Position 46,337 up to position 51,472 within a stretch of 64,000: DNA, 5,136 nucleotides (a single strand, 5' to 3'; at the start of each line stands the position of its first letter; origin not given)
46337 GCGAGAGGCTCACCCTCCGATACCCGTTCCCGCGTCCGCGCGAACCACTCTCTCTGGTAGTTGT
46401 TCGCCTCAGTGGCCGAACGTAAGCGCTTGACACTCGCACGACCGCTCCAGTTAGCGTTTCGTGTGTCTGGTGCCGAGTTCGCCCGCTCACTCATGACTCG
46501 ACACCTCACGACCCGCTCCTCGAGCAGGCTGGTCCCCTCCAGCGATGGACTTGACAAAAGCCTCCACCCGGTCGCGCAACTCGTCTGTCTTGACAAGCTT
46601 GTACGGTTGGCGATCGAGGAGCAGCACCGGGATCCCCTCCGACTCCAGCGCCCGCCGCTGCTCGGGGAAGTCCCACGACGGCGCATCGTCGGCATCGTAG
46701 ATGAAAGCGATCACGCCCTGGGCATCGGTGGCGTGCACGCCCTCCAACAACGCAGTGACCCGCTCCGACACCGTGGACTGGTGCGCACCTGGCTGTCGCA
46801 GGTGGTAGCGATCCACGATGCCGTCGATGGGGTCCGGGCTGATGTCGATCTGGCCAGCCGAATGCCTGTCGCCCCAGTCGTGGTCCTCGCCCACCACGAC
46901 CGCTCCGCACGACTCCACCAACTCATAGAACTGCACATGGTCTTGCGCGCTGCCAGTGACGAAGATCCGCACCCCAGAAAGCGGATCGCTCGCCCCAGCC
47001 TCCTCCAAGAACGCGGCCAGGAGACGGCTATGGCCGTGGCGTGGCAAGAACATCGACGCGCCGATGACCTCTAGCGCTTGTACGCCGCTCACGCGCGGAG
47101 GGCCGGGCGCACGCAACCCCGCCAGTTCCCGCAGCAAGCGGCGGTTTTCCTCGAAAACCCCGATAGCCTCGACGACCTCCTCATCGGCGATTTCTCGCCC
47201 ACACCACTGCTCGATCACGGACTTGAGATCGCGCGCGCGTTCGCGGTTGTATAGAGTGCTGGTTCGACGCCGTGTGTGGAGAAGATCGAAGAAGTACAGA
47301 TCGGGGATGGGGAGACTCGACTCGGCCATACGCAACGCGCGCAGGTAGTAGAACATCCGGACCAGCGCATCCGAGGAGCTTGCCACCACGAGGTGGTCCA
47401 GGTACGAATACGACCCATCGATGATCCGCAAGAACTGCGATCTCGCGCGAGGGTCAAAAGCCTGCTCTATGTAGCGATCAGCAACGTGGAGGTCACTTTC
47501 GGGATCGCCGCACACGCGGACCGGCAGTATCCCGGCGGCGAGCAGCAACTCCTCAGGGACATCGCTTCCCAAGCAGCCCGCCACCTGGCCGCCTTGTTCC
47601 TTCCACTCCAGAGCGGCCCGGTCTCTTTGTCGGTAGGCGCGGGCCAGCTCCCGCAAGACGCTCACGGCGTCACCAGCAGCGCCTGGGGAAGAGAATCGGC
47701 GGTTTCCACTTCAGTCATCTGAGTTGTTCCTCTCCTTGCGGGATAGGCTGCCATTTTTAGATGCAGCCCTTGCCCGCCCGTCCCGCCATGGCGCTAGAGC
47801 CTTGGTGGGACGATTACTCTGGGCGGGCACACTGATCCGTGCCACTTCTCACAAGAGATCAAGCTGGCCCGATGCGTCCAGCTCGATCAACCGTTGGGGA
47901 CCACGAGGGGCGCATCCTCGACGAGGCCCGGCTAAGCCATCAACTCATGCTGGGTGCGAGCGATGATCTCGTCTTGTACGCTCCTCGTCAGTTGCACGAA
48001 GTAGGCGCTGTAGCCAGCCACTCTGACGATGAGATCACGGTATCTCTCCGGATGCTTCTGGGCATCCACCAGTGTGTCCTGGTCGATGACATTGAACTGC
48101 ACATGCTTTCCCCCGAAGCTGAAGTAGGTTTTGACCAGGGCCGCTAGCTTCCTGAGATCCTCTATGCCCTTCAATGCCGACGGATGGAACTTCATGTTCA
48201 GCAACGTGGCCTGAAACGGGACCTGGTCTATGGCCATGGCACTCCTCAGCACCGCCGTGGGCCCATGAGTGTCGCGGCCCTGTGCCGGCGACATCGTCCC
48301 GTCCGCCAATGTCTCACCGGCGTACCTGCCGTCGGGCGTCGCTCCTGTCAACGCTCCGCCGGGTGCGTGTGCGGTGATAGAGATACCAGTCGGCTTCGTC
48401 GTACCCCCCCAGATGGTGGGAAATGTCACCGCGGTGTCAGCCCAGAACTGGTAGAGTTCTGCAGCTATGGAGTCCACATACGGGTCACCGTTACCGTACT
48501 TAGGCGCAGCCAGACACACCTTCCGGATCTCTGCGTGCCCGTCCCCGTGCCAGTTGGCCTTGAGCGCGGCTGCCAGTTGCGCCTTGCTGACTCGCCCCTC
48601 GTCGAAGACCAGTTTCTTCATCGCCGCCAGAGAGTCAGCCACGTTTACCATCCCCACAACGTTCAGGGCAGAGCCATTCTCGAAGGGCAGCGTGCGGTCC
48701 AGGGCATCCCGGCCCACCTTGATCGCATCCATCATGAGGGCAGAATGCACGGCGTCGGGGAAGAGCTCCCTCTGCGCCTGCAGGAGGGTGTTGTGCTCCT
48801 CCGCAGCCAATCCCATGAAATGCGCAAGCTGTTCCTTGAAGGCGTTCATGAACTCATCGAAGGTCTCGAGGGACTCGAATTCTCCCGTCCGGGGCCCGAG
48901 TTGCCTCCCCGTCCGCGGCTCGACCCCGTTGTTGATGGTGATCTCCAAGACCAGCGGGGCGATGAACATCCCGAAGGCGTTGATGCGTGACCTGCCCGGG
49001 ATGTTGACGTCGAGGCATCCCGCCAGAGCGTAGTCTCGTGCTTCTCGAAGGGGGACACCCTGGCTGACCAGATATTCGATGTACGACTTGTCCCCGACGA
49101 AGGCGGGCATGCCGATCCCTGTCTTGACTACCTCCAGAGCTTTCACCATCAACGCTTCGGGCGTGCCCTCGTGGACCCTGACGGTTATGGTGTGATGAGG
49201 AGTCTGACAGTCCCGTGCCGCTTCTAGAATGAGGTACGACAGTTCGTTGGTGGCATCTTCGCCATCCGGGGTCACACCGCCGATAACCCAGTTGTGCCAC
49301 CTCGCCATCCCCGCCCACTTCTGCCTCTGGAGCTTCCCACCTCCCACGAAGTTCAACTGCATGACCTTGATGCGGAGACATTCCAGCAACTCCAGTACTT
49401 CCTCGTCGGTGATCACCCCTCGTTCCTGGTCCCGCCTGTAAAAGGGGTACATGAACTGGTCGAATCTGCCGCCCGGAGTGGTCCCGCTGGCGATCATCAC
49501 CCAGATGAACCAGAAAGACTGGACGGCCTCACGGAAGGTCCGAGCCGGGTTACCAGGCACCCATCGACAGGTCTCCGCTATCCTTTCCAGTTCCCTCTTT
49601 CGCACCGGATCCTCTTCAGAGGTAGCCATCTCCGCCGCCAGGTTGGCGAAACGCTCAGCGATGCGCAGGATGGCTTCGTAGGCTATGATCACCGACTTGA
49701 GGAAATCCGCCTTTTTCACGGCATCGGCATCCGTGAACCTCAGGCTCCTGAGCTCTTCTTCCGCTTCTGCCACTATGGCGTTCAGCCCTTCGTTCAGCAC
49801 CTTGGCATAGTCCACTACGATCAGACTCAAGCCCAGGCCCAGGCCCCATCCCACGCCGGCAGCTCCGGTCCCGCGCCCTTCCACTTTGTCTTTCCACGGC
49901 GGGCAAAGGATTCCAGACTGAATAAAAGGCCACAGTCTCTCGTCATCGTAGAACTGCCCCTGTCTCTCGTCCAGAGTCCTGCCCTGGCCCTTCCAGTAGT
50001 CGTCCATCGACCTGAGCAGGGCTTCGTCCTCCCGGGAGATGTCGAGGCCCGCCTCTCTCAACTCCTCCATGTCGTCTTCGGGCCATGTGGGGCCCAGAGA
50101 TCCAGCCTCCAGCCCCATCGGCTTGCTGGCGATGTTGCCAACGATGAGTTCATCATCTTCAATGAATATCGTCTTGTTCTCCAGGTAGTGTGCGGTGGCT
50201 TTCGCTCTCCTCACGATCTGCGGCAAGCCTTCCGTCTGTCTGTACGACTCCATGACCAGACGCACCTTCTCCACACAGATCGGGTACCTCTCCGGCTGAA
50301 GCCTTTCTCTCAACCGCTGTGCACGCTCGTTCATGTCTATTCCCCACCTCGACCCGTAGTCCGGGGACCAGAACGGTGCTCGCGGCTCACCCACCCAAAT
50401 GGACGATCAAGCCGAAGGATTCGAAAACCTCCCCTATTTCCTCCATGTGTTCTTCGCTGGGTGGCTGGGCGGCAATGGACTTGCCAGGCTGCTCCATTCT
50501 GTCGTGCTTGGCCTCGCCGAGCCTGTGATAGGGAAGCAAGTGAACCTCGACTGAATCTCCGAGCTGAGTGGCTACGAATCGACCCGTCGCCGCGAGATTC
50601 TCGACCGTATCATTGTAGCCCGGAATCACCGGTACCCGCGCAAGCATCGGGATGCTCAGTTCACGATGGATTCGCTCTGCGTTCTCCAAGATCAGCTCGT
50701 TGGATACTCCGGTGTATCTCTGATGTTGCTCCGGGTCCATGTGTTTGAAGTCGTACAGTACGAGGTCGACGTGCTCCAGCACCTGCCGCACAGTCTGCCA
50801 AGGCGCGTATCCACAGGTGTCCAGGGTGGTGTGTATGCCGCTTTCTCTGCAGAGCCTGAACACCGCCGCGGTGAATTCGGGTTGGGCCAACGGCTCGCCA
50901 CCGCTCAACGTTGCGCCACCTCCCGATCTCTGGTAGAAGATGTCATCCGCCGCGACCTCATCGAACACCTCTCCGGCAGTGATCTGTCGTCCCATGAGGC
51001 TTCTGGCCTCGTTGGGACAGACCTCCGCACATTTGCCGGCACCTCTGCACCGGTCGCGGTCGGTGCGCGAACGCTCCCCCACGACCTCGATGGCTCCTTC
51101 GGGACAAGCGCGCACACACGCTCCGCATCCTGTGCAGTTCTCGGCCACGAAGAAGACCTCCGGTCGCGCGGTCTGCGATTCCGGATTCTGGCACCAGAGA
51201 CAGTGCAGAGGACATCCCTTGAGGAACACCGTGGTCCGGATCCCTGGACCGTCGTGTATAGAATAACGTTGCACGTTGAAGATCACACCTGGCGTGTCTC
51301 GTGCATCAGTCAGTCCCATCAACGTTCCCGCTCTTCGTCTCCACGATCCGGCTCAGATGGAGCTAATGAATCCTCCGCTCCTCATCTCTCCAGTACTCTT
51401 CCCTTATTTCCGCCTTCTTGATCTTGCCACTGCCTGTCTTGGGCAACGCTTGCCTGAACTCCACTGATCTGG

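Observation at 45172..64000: Candidate undescribed anaerobic pathway: MFS(broken) - URO-D-like - GRE2 - Opp-type importer - PrpD scar - CoA ligase - activase - GRE1 - uORF - BcrBC/HgdAB-like pair, all on one strand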

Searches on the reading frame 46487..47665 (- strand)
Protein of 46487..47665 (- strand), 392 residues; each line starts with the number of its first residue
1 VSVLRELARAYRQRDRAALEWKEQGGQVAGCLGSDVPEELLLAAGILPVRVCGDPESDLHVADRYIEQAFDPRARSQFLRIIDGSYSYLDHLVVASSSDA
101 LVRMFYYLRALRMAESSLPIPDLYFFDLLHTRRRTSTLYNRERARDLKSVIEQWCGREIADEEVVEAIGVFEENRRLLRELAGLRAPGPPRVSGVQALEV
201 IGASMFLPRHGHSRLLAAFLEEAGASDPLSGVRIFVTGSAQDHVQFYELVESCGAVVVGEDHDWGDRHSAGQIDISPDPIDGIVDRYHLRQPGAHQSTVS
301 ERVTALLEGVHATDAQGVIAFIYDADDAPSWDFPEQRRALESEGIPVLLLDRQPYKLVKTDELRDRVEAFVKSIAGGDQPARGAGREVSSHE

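Call 6: search_protein_families(library=pfam, proteins=[window:46487-47665:-], max_evalue=0.01)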
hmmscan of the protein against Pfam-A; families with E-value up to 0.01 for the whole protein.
window:46487-47665:- (392 aa): 1 family
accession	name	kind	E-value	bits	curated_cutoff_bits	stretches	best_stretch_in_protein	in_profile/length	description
PF06050.19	HGD-D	-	5.8e-50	171.2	28.4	1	35-374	3-342/342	2-hydroxyglutaryl-CoA dehydratase, D-component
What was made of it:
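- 46487..47665 (-): HGD-D family beta-like subunit (BzdN/HadC-like, 392 aa). It lacks the Cys columns shared by BzdN and HadC, reading SSSDAL and DADDAP. Pfam HGD-D 5.8e-50 (call 6).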

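Call 11: search_protein_families(library=ncbifam, proteins=[window:46487-47665:-], max_evalue=0.001)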
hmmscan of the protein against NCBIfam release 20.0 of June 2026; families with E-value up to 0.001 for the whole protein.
window:46487-47665:- (392 aa): 4 families
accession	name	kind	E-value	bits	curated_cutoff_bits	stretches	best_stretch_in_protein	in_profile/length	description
TIGR03190.1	benz_CoA_bzdN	equivalog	8.2e-35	120.3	453.8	1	9-374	9-371/377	benzoyl-CoA reductase, bzd-type, subunit N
NF040772.1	double_cubane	equivalog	5e-31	108.1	350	1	11-373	5-371/372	double-cubane-cluster-containing anaerobic reductase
NF052456.1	HyiscapDhHadC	equivalog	9.7e-23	80.7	700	1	13-371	14-369/372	(R)-2-hydroxyisocaproyl-CoA dehydratase subunit beta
TIGR02263.1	benz_CoA_red_C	equivalog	1.5e-18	66.9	421.15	1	17-348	19-355/380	benzoyl-CoA reductase subunit C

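Call 47: search_solved_structures(query=window:46487-47665:-, max_evalue=0.001, show_alignments=2)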
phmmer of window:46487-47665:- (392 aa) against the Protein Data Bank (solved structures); distinct sequences matched with E-value up to 0.001: 5.
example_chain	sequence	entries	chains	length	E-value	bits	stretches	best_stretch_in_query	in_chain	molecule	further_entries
8s02_B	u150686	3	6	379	4e-33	118.3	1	10-375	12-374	BzdN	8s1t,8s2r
3o3m_B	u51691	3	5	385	7.9e-22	81.1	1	9-373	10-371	beta subunit 2-hydroxyacyl-CoA dehydratase | beta-subunit 2-hydroxyacyl-CoA dehydratase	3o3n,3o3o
9g87_B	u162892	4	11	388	2e-13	53.4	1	137-374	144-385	3-methylbenzoyl-CoA reductase gamma subunit MbdN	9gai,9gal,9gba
7yyl_C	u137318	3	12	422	5.6e-10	42.1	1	21-374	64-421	Dehydratase family protein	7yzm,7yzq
6eno_A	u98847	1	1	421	7.2e-10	41.7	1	21-373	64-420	Dehydratase family protein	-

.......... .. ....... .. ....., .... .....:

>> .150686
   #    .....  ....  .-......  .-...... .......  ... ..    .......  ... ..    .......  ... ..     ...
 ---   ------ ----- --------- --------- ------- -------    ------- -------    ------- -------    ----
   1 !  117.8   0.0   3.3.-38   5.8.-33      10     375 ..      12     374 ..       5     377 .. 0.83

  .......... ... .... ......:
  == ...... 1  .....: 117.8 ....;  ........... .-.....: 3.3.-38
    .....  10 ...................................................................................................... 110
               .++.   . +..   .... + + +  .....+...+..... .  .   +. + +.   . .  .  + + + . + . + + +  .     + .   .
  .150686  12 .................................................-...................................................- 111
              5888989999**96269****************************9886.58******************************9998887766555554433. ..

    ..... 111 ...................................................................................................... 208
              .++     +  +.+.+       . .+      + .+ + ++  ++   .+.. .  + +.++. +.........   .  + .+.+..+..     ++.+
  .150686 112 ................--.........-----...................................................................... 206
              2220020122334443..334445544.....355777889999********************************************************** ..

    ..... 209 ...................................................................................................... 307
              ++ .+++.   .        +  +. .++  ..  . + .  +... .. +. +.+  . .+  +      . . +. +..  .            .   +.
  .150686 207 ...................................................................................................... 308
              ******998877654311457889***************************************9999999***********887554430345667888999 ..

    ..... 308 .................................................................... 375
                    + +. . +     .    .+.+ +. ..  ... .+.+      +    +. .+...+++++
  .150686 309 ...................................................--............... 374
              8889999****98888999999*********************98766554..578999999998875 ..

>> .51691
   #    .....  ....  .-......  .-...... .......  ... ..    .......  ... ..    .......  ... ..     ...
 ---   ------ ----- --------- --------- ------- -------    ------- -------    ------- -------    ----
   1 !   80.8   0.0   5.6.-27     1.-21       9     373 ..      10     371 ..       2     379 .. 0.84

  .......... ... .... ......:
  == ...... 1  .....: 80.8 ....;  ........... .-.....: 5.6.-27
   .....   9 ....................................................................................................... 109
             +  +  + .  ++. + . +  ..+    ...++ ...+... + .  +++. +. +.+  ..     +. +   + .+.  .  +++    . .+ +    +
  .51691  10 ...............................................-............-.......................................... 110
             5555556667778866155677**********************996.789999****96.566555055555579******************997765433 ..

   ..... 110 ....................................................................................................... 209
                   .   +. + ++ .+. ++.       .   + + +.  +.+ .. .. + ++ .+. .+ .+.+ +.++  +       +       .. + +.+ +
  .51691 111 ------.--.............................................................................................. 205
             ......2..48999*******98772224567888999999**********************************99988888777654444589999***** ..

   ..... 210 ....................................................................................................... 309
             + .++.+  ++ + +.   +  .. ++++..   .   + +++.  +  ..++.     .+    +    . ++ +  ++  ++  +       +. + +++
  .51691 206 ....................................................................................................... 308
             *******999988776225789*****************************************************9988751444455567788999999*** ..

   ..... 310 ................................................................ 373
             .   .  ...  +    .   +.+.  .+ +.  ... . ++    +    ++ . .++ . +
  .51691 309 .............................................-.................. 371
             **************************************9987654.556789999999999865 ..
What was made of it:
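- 46487..47665 (-): 8s02_B 4e-33 and 3o3m_B 8e-22 with alignments (call 47).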

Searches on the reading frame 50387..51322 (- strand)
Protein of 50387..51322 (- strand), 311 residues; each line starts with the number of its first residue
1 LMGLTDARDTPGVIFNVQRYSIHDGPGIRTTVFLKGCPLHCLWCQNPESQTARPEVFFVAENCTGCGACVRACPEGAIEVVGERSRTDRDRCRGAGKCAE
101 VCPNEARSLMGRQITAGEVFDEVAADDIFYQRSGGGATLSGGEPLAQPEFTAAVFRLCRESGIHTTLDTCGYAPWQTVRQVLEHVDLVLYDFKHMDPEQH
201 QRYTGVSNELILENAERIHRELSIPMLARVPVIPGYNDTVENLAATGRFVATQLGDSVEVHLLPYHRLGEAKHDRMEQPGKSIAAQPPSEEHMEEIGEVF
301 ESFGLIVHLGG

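Call 6: search_protein_families(library=pfam, proteins=[window:50387-51322:-], max_evalue=0.01)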
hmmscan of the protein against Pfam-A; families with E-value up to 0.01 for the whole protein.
window:50387-51322:- (311 aa): 17 families
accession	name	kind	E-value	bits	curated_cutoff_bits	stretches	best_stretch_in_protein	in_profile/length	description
PF04055.27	Radical_SAM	-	2.4e-17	64.1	29.5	1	108-242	22-161/166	Radical SAM superfamily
PF00037.32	Fer4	-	2.4e-12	46.6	21.1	2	58-79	3-24/24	4Fe-4S binding domain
PF13353.11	Fer4_12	-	8e-12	46.1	22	1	24-209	2-134/137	4Fe-4S single cluster domain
PF12838.12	Fer4_7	-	8.5e-12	45.8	27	2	62-106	1-52/52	4Fe-4S dicluster domain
PF12837.12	Fer4_6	-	2e-11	43.7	25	2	58-78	4-24/24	4Fe-4S binding domain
PF13237.11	Fer4_10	-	1.5e-10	41.2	25.5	1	58-103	4-53/53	4Fe-4S dicluster domain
PF12797.12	Fer4_2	-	1.5e-10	40.7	24.5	2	56-75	3-22/22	4Fe-4S binding domain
PF14697.11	Fer4_21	-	2e-07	31.4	35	1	61-104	6-53/59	4Fe-4S dicluster domain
PF13187.11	Fer4_9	-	2.5e-07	31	27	2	62-105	1-50/52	4Fe-4S dicluster domain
PF12800.12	Fer4_4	-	2.8e-06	27.6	24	1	61-76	2-17/17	4Fe-4S binding domain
PF13484.11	Fer4_16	-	2.1e-05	25.7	30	1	62-92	1-29/66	4Fe-4S double cluster binding domain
PF25160.1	LdpA_Fe-S-bd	-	9.5e-05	22.5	27.6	0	54-81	19-46/49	LdpA Fe-S cluster-binding domain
PF13459.11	Fer4_15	-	0.0002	22.4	22.4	0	61-75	6-20/66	4Fe-4S single cluster domain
PF12798.12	Fer4_3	-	0.0018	19.4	27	1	63-77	1-15/15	4Fe-4S binding domain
PF13183.11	Fer4_8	-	0.003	18.5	27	0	61-76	52-67/68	4Fe-4S dicluster domain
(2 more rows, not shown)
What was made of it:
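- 50387..51322 (-): GRE-activating radical SAM enzyme, with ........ and two ferredoxin-like cluster motifs. It is the only activase in the window. Pfam Radical_SAM and Fer4 (call 6).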

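Call 11: search_protein_families(library=ncbifam, proteins=[window:50387-51322:-], max_evalue=0.001)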
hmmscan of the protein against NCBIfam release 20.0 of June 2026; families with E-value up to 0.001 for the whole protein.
window:50387-51322:- (311 aa): 64 families (the best 25 are shown)
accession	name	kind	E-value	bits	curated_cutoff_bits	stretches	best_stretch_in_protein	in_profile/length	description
TIGR02494.1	PFLE_PFLC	subfamily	2e-107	358.8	174.35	1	14-304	1-293/293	glycyl-radical enzyme activating protein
NF043069.1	T4HPD_activ_SAM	equivalog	1e-106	356.7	425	1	13-311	3-299/299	trans-4-hydroxy-L-proline dehydratase activase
NF048010.1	SfplDhtActHpsHDes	equivalog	7.4e-101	336.9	430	1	9-297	3-295/298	(2S)-3-sulfopropanediol dehydratase activating enzyme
NF033719.1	ind_deCO2_activ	equivalog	8.9e-86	287.9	425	1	12-305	1-298/302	indoleacetate decarboxylase activase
TIGR04395.1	cutC_activ_rSAM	equivalog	9.8e-85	284.5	360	1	13-307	6-304/309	choline TMA-lyase-activating enzyme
NF048008.1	SfplDhtActHpfHKleb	equivalog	5.8e-79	265.6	500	1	13-305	1-301/308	(2S)-3-sulfopropanediol dehydratase activating enzyme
NF033717.2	HPDL_rSAM_activ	equivalog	5.2e-77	259.1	420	1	11-307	3-303/311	4-hydroxyphenylacetate decarboxylase activase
TIGR04003.1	rSAM_BssD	equivalog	1.7e-68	231.1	496.45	1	13-276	2-270/314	[benzylsuccinate synthase]-activating enzyme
NF007483.0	PRK10076.1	equivalog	6.3e-64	215.9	326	2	91-311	75-292/292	[formate-C-acetyltransferase]-activating enzyme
TIGR02493.1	PFLA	equivalog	2.2e-58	197.4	231.75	2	110-301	42-233/235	pyruvate formate-lyase-activating protein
NF008356.0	PRK11145.1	equivalog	2.9e-47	161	375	2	110-307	47-244/246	pyruvate formate lyase 1-activating protein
TIGR04041.1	activase_YjjW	hypoth_equivalog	4.4e-46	157.5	250.2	1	14-275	4-248/276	YjjW family glycine radical enzyme activase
TIGR02495.1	NrdG2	equivalog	5.9e-14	51.9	131.15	2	136-244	65-174/193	anaerobic ribonucleoside-triphosphate reductase activating protein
TIGR04337.1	AmmeMemoSam_rS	hypoth_equivalog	2.9e-12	46.1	220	1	144-266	128-250/349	AmmeMemoRadiSam system radical SAM enzyme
NF005503.0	PRK07118.1-2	equivalog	9.5e-11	41.5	252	2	62-110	139-187/292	RnfABCDGE type electron transport complex subunit B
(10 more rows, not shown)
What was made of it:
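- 50387..51322 (-): TIGR02494 358.8 bits, cutoff 174 (call 11).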
